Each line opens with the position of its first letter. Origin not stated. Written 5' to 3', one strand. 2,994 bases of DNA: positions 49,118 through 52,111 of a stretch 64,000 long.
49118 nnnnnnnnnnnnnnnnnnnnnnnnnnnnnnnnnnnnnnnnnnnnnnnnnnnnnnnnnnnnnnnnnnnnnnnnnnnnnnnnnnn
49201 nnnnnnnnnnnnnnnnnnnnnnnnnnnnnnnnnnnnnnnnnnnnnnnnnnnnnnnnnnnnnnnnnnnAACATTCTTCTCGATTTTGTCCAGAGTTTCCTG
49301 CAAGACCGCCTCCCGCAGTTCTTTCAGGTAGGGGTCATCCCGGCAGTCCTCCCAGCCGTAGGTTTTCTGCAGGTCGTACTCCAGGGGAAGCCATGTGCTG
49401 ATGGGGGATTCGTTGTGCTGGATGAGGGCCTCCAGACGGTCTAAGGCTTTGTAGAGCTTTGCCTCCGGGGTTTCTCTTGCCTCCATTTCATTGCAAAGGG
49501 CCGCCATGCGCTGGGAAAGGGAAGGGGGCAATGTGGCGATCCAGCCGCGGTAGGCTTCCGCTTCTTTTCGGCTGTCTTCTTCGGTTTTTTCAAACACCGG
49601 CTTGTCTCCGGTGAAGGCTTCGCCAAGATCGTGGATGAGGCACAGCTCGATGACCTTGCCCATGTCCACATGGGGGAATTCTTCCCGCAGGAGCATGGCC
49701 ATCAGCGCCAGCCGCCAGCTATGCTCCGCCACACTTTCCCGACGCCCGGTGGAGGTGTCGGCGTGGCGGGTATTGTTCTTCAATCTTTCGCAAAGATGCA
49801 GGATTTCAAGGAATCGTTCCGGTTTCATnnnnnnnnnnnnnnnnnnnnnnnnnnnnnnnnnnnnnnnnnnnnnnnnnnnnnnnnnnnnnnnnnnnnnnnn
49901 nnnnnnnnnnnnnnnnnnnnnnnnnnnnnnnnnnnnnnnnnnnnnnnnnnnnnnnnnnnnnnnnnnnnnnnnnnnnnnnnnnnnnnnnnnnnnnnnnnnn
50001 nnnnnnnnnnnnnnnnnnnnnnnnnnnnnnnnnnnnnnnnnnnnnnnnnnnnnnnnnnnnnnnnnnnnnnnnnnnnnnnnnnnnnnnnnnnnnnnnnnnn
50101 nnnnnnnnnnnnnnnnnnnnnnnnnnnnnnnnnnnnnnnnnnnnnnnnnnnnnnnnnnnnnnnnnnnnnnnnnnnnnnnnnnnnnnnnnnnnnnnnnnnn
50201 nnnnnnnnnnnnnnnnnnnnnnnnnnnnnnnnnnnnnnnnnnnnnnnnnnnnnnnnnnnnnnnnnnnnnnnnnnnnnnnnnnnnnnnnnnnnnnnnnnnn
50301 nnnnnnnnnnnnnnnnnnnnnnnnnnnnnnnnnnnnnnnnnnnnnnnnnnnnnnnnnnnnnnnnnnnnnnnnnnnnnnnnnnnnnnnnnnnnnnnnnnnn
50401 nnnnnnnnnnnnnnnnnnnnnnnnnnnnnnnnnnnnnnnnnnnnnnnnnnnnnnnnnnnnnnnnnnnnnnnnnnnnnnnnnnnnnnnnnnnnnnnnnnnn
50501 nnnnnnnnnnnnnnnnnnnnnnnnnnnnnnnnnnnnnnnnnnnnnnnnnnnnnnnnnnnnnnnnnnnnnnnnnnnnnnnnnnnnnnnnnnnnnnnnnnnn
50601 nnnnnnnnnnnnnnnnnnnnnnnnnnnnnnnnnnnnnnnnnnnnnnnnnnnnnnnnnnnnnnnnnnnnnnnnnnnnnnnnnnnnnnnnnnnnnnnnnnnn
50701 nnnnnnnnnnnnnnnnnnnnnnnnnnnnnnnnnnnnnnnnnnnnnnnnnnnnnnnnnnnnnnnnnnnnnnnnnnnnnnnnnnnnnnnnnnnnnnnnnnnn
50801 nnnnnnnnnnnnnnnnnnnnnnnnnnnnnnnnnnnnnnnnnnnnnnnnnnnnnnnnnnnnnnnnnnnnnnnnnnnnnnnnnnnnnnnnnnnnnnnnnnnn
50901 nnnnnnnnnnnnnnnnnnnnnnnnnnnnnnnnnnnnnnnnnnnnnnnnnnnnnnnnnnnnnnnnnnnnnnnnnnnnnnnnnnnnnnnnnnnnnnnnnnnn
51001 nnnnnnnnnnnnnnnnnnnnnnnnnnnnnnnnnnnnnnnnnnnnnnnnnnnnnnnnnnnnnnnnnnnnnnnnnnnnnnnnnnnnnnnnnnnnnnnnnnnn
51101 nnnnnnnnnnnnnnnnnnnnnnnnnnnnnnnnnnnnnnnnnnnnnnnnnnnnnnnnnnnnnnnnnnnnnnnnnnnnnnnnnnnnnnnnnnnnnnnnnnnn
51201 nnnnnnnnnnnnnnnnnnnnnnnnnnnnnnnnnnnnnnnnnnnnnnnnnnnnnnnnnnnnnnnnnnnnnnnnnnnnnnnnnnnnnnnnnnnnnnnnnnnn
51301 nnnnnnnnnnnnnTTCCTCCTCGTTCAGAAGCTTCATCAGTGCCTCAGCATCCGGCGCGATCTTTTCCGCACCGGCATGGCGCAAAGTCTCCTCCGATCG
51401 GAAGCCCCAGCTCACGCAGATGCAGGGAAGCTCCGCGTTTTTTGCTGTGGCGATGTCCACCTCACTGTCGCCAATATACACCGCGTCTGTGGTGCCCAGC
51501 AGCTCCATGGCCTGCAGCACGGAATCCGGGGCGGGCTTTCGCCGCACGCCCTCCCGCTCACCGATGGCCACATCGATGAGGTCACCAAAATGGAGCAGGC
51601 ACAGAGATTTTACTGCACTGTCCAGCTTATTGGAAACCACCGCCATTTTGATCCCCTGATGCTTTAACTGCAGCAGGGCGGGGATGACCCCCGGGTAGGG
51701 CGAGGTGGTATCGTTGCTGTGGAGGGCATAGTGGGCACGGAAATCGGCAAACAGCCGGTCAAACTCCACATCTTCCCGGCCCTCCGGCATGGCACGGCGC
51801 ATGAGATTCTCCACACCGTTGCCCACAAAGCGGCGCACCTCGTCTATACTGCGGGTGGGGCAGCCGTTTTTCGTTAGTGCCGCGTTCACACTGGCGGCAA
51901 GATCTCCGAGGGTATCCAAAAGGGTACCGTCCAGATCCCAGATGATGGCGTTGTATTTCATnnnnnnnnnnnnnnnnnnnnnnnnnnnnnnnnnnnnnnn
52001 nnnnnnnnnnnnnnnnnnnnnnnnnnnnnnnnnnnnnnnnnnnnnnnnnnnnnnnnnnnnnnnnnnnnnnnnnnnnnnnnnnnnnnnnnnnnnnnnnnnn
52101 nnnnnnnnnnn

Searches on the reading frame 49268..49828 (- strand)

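Call 95: search_protein_families(library=pfam, proteins=[window:49268-49828:-], max_evalue=0.00001)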
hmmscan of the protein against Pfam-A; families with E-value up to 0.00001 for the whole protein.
window:49268-49828:- (187 aa): 3 families
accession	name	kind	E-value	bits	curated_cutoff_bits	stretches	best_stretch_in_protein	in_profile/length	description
PF13023.12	HD_3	-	6.3e-39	133.9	22.5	1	13-159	1-152/165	HD domain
PF12917.13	YfbR-like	-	4.6e-14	53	25.9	1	12-137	5-140/182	5'-deoxynucleotidase YfbR-like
PF01966.28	HD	-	1.5e-09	38.6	22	1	33-134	1-115/116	HD domain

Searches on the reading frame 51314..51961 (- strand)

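Call 95: search_protein_families(library=pfam, proteins=[window:51314-51961:-], max_evalue=0.00001)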
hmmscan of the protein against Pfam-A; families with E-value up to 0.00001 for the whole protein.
window:51314-51961:- (216 aa): 4 families
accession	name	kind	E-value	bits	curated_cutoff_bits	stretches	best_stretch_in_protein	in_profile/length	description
PF13419.12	HAD_2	-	5.8e-35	121.5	23.8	1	6-183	1-178/178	Haloacid dehalogenase-like hydrolase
PF00702.32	Hydrolase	-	5.5e-25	89.3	26.4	1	3-176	1-190/191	haloacid dehalogenase-like hydrolase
PF12710.13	HAD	-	1.2e-10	42.6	27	1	6-174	1-189/189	haloacid dehalogenase-like hydrolase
PF13242.12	Hydrolase_like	-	2.2e-08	34.3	22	1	139-201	1-68/75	HAD-hyrolase-like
